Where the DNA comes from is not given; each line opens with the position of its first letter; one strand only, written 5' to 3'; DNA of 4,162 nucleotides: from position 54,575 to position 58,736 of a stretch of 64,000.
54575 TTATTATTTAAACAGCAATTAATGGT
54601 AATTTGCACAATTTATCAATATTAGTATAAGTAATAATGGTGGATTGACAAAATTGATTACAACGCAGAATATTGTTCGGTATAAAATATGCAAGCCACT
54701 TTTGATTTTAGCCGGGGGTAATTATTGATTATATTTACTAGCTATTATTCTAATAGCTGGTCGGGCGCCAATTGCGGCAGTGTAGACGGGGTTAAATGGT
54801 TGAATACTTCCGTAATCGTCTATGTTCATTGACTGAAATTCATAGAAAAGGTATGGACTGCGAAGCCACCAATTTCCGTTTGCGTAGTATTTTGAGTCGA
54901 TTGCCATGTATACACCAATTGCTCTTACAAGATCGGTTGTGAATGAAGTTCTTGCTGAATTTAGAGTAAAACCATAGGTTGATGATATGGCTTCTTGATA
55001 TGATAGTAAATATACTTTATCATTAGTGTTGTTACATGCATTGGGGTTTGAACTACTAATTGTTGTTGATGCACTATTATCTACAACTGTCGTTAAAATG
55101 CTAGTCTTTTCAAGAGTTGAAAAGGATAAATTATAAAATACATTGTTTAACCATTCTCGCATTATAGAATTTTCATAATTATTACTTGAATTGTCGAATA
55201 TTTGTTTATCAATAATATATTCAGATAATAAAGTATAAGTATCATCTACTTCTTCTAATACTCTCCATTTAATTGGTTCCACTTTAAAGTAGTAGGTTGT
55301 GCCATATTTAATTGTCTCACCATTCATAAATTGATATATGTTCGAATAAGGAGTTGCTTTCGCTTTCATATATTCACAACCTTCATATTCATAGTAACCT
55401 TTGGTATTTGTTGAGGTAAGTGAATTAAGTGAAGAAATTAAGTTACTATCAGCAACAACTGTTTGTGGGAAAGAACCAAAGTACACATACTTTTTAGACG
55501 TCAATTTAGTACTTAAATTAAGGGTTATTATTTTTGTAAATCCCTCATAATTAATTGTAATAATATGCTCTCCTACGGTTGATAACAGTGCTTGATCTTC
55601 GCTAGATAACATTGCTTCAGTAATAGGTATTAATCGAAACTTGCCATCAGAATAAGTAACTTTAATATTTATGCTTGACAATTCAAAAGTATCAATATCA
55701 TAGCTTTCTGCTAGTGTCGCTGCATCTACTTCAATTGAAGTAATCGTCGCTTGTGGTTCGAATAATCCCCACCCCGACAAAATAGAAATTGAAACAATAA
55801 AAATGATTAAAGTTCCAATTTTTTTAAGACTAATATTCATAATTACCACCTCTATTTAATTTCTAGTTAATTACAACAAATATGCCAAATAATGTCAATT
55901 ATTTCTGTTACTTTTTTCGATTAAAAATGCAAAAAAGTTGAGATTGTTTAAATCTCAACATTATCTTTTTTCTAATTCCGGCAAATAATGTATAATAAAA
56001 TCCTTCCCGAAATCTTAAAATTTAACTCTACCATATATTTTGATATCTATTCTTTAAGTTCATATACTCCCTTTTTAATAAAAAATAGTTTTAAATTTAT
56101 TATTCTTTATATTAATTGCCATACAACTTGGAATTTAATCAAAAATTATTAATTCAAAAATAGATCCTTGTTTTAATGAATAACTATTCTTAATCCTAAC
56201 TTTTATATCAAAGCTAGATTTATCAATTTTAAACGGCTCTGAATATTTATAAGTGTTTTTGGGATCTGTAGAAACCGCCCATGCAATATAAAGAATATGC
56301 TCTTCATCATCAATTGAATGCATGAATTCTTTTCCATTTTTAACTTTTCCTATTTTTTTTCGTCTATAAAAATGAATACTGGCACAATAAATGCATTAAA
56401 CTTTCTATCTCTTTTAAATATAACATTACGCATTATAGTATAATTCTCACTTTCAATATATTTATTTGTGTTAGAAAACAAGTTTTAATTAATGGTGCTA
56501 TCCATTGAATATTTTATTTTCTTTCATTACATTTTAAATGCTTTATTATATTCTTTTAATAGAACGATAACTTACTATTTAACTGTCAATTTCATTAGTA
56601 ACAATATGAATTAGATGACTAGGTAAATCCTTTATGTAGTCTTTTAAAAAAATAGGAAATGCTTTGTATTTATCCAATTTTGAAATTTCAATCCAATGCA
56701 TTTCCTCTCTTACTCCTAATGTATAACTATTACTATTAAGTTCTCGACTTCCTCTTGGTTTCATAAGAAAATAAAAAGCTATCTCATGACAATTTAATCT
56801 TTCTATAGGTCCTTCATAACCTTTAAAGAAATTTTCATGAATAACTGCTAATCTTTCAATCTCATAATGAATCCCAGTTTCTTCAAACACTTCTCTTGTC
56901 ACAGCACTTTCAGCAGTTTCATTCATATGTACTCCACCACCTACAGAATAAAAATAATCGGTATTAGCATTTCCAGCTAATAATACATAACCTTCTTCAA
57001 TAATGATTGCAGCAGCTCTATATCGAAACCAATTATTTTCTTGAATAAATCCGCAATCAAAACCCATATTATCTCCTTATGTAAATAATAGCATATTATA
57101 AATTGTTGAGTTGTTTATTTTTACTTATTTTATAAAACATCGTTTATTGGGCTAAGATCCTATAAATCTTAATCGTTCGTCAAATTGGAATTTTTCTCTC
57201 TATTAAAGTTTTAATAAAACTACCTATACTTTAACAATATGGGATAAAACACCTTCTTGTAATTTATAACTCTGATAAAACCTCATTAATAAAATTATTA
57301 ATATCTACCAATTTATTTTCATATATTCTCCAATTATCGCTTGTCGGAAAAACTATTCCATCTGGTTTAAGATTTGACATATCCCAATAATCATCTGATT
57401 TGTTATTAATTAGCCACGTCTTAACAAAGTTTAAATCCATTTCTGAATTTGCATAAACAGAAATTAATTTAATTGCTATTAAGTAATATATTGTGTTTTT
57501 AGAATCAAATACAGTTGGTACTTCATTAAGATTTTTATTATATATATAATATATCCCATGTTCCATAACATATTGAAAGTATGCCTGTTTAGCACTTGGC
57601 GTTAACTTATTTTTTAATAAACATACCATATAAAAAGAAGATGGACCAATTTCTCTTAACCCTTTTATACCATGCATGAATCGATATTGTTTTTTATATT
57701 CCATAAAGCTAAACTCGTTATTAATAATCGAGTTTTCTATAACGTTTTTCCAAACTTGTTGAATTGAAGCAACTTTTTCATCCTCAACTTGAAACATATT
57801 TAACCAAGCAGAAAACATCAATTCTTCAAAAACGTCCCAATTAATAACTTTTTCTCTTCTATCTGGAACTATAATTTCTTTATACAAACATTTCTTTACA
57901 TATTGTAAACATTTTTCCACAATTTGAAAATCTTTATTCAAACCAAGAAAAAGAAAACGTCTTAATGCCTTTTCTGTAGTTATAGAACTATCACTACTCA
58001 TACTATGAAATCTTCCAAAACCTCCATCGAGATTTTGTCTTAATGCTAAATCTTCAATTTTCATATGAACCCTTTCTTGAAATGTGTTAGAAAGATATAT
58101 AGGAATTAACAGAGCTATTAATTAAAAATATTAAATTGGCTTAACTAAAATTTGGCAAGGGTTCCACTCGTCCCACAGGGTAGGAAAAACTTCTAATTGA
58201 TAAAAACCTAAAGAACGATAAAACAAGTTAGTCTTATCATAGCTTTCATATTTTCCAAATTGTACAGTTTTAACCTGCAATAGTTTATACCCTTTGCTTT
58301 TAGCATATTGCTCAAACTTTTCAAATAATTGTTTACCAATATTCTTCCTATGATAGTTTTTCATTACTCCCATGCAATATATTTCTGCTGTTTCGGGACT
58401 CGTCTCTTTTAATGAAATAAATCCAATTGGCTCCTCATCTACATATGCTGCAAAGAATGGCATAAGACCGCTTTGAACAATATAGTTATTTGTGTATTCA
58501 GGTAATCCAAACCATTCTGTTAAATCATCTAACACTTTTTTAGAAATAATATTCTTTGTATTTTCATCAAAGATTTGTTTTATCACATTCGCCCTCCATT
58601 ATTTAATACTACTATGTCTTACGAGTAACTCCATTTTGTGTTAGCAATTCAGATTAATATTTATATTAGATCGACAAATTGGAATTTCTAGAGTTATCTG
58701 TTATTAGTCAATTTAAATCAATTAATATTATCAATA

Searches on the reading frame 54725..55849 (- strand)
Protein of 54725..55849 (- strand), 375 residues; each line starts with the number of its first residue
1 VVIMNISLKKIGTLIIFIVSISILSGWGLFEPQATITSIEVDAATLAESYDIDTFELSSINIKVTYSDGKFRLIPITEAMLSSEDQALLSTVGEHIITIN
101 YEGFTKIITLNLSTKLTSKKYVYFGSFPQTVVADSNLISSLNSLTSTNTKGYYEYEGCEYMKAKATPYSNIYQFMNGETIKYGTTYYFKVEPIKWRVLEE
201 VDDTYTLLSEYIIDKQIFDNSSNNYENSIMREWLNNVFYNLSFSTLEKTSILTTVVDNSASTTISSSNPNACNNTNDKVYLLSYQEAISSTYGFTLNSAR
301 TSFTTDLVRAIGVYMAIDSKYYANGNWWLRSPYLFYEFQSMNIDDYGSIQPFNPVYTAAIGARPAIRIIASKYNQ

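Call 66: search_protein_families(library=pfam, proteins=[window:54725-55849:-], max_evalue=0.00001)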
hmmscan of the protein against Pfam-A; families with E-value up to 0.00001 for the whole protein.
window:54725-55849:- (375 aa): 1 family
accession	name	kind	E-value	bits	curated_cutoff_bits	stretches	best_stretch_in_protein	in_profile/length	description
PF19789.6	DUF6273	-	1.5e-21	77.4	23.5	1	203-367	2-169/172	Domain of unknown function (DUF6273)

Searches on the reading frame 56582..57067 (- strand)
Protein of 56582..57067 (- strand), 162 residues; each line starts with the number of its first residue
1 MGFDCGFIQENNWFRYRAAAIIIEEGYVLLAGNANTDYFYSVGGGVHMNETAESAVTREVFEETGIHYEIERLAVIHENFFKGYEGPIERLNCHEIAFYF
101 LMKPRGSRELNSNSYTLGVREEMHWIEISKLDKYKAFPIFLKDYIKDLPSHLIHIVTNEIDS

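Call 66: search_protein_families(library=pfam, proteins=[window:56582-57067:-], max_evalue=0.00001)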
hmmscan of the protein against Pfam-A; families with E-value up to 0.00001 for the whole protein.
window:56582-57067:- (162 aa): 1 family
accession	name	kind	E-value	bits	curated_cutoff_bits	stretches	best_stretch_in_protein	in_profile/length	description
PF00293.34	NUDIX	-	1e-12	48.7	21.1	1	16-139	4-125/134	NUDIX domain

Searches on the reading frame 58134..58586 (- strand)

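Call 66: search_protein_families(library=pfam, proteins=[window:58134-58586:-], max_evalue=0.00001)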
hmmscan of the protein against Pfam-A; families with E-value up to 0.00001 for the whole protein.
window:58134-58586:- (151 aa): 3 families
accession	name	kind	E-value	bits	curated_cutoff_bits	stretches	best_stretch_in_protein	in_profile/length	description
PF00583.31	Acetyltransf_1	-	2.6e-13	50.7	20.7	1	40-108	32-101/116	Acetyltransferase (GNAT) family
PF13508.13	Acetyltransf_7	-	1.4e-12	48.2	27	1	44-129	5-83/84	Acetyltransferase (GNAT) domain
PF13673.13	Acetyltransf_10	-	1.1e-11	45.3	23.6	1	33-130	23-109/128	Acetyltransferase (GNAT) domain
